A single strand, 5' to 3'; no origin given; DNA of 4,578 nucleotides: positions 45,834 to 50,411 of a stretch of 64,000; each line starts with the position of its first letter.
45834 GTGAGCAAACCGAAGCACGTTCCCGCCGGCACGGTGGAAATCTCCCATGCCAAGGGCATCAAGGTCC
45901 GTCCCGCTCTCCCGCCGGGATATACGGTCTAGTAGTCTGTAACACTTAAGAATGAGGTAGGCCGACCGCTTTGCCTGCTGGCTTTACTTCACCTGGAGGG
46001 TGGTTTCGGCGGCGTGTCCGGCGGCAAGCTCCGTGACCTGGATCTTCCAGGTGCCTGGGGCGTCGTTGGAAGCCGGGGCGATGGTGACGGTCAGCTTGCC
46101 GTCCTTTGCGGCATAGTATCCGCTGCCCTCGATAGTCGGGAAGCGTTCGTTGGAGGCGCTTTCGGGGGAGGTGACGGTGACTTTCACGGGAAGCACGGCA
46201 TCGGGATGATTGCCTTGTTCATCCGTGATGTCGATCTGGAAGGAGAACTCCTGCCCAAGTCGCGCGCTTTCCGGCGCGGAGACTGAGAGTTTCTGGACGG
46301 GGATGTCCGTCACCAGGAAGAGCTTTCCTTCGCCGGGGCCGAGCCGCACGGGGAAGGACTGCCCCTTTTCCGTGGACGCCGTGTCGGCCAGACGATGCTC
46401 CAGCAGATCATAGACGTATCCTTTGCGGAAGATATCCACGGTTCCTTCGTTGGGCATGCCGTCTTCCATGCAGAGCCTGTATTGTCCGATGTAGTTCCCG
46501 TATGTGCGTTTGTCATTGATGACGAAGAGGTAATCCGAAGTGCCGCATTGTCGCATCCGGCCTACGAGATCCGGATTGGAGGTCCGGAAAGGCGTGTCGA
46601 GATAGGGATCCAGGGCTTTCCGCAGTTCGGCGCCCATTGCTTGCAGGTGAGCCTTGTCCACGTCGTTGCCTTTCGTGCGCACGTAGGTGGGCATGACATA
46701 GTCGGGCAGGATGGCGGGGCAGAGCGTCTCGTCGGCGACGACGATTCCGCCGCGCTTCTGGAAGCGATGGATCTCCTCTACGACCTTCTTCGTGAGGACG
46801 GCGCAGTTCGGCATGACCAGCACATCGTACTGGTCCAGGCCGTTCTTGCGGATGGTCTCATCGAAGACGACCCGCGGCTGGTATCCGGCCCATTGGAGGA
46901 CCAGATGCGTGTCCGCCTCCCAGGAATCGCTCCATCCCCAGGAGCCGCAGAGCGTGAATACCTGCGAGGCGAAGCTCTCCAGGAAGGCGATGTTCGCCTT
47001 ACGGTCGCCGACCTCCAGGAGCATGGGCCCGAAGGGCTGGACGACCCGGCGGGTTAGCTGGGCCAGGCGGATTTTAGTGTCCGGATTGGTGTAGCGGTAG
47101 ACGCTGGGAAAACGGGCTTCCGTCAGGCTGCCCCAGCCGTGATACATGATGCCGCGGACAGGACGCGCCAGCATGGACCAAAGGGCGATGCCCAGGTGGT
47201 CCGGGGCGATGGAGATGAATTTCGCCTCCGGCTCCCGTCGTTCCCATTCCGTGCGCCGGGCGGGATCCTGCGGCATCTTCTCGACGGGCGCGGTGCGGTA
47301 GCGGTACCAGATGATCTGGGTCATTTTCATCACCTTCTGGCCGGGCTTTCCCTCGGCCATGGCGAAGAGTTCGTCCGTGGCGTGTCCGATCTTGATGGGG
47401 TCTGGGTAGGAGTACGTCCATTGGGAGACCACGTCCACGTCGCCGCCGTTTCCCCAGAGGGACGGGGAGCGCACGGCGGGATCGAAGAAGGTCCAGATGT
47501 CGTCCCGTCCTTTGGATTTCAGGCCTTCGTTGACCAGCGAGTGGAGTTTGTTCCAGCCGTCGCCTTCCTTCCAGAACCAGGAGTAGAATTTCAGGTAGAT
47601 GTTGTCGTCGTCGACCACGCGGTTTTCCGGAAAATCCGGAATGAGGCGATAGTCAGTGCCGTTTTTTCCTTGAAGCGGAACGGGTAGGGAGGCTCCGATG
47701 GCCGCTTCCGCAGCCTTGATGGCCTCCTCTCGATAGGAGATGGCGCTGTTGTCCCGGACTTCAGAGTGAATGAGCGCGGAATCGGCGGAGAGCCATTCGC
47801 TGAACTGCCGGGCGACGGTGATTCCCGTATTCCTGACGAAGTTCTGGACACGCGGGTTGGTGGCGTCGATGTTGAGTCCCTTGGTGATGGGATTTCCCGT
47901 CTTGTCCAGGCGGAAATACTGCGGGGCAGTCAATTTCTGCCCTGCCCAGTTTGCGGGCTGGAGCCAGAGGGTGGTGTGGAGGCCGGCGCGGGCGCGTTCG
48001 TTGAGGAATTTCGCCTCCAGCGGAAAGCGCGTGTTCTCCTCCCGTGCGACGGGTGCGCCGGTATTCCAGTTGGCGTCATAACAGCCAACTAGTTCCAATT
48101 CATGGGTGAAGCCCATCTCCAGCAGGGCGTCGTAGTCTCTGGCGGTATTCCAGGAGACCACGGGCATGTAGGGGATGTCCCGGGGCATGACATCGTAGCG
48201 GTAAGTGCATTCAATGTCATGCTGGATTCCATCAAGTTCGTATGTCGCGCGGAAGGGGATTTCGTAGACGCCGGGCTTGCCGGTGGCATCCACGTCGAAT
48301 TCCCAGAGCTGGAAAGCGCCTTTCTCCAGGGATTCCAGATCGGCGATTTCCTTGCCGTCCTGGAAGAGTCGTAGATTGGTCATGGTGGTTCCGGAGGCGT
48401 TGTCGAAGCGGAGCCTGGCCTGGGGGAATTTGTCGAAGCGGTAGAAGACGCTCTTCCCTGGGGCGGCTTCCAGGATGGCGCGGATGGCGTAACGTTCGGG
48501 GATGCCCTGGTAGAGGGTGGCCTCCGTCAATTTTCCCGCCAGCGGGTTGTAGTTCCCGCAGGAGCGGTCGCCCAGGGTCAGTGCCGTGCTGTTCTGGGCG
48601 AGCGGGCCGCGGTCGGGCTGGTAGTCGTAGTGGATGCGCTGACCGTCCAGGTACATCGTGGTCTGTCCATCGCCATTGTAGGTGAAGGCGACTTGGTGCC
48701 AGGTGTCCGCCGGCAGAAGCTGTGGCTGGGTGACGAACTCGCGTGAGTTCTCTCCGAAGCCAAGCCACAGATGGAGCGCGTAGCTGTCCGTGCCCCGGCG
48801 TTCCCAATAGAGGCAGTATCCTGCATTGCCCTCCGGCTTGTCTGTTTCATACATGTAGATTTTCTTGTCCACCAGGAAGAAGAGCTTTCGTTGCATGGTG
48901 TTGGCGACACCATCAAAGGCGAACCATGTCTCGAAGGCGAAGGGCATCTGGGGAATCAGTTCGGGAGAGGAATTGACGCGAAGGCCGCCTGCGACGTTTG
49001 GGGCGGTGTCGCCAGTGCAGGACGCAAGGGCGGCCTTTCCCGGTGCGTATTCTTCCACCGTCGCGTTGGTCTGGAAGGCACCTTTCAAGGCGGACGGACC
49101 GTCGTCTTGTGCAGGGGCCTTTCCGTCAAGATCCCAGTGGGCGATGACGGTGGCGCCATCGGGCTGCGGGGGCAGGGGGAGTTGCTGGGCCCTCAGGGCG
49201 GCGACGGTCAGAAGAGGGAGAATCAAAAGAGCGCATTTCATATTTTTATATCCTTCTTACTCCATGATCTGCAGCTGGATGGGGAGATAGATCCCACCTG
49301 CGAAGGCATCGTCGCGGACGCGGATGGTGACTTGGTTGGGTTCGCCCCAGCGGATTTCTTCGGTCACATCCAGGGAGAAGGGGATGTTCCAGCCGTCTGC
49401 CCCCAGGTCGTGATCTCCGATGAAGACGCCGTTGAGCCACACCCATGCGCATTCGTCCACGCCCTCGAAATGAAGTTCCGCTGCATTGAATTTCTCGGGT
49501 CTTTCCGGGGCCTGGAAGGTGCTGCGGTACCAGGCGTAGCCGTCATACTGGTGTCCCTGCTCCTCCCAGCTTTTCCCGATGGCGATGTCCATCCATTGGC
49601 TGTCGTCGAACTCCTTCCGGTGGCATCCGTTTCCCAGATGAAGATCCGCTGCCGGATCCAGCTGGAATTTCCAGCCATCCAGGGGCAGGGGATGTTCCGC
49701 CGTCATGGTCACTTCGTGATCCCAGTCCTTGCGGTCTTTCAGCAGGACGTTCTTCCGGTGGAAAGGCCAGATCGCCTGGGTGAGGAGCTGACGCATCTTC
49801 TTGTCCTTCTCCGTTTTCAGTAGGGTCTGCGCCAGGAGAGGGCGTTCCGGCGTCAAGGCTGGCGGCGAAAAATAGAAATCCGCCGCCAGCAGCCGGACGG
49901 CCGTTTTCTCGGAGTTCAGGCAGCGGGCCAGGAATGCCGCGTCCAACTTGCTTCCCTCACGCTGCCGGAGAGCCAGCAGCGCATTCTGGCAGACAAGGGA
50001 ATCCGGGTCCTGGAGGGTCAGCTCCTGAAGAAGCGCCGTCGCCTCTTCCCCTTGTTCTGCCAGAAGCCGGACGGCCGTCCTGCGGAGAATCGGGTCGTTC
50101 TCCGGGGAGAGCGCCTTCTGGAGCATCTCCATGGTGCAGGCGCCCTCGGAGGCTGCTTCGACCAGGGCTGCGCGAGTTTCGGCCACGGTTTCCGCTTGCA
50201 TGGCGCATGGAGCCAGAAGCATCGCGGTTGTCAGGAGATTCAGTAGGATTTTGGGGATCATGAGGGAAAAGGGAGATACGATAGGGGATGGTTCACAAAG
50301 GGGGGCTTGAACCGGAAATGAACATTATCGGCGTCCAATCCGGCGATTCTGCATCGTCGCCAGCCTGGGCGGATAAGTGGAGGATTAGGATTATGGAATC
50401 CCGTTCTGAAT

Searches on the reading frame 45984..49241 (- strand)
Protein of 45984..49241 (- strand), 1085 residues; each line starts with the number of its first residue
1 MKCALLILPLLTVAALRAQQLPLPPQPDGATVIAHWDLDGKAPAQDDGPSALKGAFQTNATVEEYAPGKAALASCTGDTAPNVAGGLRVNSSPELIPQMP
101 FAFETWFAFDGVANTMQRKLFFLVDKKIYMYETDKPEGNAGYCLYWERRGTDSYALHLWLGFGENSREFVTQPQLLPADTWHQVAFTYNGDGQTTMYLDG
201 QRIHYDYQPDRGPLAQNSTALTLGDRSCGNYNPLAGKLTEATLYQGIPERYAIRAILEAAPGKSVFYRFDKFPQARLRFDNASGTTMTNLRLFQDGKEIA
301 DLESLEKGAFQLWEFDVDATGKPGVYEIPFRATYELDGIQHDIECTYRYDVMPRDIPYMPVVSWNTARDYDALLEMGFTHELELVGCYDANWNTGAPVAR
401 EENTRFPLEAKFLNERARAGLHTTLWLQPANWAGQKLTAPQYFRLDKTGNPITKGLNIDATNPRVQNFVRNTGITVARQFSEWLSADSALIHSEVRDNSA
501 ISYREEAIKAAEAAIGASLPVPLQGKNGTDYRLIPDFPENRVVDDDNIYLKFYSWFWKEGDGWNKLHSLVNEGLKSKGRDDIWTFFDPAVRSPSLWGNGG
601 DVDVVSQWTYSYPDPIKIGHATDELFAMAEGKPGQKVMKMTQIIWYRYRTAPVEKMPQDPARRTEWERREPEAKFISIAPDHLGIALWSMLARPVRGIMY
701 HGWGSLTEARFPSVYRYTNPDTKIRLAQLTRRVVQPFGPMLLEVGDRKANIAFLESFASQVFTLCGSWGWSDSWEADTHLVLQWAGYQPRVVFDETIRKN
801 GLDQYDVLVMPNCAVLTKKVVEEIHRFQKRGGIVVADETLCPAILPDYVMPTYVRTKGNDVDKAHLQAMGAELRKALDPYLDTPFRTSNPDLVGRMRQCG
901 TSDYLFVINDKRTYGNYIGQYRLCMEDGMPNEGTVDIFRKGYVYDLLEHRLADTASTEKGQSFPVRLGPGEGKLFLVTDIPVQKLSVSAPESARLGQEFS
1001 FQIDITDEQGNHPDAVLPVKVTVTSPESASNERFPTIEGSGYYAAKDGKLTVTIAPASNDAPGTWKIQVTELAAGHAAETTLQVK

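Call 19: search_protein_families(library=pfam, proteins=[window:45984-49241:-], max_evalue=0.001)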
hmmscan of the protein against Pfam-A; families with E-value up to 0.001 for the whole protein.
window:45984-49241:- (1085 aa): 2 families
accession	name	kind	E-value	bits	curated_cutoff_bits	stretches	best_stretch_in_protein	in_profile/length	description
PF13385.13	Laminin_G_3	-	6.8e-13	49.5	27.6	1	93-245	11-142/151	Concanavalin A-like lectin/glucanases superfamily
PF08532.16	Glyco_hydro_42M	-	0.00098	19.1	25.8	0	799-836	52-89/207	Beta-galactosidase trimerisation domain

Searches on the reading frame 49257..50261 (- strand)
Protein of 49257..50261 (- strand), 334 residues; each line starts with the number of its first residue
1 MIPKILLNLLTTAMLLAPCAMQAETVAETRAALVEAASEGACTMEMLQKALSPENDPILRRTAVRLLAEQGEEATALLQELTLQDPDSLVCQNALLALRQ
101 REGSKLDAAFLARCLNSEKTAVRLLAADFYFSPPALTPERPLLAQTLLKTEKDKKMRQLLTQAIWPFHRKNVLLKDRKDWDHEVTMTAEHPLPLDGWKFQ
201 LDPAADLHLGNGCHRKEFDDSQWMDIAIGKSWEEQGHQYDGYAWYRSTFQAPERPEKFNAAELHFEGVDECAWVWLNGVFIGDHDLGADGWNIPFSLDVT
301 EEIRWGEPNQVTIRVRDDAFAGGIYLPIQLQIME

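Call 19: search_protein_families(library=pfam, proteins=[window:49257-50261:-], max_evalue=0.001)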
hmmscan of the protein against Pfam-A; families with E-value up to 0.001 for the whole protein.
window:49257-50261:- (334 aa): 4 families
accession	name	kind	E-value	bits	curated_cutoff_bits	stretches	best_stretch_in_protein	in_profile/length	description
PF13646.12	HEAT_2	-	6.8e-09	36.3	27.7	1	46-126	3-83/88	HEAT repeats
PF02837.24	Glyco_hydro_2_N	-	2.4e-08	34.5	28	1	237-315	61-133/169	Glycosyl hydrolases family 2, sugar binding domain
PF22666.2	Glyco_hydro_2_N2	-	1.5e-07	32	27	1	243-316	50-118/167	Glycosyl hydrolase 2 galactose-binding domain-like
PF13364.12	BetaGal_ABD2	-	7.6e-05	23.9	23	1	232-315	27-106/112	Beta-galactosidase second all-beta domain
